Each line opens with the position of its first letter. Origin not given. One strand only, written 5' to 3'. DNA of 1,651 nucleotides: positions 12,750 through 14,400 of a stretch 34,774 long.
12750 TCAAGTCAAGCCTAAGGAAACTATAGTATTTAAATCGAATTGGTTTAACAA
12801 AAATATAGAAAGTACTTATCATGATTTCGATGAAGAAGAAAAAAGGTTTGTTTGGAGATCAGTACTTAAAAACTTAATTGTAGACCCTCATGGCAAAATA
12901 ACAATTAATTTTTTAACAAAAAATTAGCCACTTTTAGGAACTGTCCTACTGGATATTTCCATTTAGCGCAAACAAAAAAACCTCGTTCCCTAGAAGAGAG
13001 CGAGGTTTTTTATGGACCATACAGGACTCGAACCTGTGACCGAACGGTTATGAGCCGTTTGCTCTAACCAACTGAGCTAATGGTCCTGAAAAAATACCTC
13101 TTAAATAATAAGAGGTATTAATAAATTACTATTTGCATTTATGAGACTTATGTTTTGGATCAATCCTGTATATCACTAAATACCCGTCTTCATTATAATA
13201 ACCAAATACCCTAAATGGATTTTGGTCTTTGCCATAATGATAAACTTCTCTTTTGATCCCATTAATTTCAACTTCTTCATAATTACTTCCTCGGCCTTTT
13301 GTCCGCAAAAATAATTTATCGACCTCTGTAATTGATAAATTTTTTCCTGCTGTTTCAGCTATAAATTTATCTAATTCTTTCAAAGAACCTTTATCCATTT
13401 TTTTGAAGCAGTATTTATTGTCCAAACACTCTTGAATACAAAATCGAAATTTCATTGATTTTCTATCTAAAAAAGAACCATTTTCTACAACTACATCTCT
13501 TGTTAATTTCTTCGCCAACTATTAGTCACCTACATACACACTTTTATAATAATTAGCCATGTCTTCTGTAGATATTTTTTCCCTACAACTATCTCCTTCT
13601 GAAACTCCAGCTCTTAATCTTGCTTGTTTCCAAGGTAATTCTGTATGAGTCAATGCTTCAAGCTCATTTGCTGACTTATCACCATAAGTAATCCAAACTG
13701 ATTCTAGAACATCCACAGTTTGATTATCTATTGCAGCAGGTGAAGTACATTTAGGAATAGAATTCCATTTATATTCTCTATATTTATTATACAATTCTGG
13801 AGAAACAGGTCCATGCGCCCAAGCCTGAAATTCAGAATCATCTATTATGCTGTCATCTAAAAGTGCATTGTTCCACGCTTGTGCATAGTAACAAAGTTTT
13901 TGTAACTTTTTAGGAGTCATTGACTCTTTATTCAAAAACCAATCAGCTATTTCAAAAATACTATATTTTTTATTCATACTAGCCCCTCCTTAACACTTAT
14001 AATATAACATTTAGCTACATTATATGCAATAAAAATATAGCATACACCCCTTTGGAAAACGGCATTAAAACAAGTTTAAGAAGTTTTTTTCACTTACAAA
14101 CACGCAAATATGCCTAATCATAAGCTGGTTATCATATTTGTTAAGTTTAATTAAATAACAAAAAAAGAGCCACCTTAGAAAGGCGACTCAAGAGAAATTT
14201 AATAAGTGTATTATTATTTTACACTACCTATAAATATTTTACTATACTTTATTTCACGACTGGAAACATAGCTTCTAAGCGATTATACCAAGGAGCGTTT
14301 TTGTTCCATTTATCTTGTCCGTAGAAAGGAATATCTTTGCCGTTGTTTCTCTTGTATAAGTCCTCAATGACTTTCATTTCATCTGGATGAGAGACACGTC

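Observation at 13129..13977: Two-gene moron between the lysis cassette and the integrase: Panacea (DUF4065) antitoxin plus a small RelE/HigB-like toxin candidate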

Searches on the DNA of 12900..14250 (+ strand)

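Call 17: search_dna_similar(query=window:12900-14250:+, collection=phages, mode=near)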
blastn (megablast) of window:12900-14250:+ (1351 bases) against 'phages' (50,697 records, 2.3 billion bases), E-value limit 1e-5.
Records with a match: 20; places in all: 20; records where one place covers at least 80% of the query: 0.
Best place of each record, by identity: 95-99% 9; 90-95% 11.
By first word of the organism name: Enterococcus 20.
By host as written in the record: Enterococcus faecalis 19; Enterococcus faecalis EfsPF36 1.
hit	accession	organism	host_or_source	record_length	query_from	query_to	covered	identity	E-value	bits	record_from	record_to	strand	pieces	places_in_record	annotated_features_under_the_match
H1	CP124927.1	Enterococcus phage 1_EfsPF36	Enterococcus faecalis EfsPF36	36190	107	1351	13%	98.9%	2e-36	315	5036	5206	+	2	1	record has no annotation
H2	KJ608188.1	Enterococcus phage EFC-1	Enterococcus faecalis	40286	107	1351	13%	97.2%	1e-34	301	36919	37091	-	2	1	lysin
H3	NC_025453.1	Enterococcus phage EFC-1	Enterococcus faecalis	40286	107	1351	13%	97.2%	1e-34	301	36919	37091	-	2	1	endolysin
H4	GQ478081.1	Enterococcus phage phiFL1A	Enterococcus faecalis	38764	107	193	6%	93.1%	6e-27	128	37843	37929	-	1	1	none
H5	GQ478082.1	Enterococcus phage phiFL1B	Enterococcus faecalis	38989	107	193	6%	93.1%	6e-27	128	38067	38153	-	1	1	none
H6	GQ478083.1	Enterococcus phage phiFL1C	Enterococcus faecalis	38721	107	193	6%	93.1%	6e-27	128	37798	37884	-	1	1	none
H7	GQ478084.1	Enterococcus phage phiFL2A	Enterococcus faecalis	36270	107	193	6%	93.1%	6e-27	128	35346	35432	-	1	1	none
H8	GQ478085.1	Enterococcus phage phiFL2B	Enterococcus faecalis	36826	107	193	6%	93.1%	6e-27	128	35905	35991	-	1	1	none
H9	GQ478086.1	Enterococcus phage phiFL3A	Enterococcus faecalis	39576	107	193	6%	93.1%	6e-27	128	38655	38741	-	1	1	none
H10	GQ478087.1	Enterococcus phage phiFL3B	Enterococcus faecalis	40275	107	193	6%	93.1%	6e-27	128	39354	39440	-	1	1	none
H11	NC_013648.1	Enterococcus phage phiFL3A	Enterococcus faecalis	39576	107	193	6%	93.1%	6e-27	128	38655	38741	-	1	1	none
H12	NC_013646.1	Enterococcus phage phiFL1A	Enterococcus faecalis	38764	107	193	6%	93.1%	6e-27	128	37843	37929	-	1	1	none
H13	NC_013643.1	Enterococcus phage phiFL2A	Enterococcus faecalis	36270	107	193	6%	93.1%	6e-27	128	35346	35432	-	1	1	none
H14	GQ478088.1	Enterococcus phage phiFL4A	Enterococcus faecalis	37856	112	193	6%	98.8%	2e-32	147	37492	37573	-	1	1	none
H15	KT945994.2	Enterococcus phage vB_EfaS_IME197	Enterococcus faecalis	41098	111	192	6%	98.8%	2e-32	147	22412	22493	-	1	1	none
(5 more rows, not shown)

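Call 19: get_annotated_region(hit=H3, flank=3000)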
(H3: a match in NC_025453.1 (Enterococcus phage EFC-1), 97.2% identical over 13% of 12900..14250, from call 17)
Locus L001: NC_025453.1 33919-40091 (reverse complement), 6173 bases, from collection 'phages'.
description: Enterococcus phage EFC-1, complete genome.
organism: Enterococcus phage EFC-1 (NCBI taxid 1486428)
taxonomy: Viruses; Duplodnaviria; Heunggongvirae; Uroviricota; Caudoviricetes
host: Enterococcus faecalis; source: -; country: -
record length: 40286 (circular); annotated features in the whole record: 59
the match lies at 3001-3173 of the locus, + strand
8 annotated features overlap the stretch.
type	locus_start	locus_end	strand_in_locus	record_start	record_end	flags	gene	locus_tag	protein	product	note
CDS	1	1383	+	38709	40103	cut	-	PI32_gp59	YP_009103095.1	integrase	-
CDS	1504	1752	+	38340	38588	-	-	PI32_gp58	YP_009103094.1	hypothetical protein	-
CDS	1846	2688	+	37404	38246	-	-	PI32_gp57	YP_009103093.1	toll/interleukin-1 receptor domain-containing protein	-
CDS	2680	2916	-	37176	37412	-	-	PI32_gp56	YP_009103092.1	L-alanyl-D-glutamate peptidase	-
CDS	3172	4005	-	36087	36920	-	-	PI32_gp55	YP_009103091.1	endolysin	-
CDS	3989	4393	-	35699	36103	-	-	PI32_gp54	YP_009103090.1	holin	-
CDS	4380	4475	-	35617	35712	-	-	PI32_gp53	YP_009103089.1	hypothetical protein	-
CDS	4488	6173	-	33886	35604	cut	-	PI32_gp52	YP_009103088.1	glycerophosphodiester phosphodiesterase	-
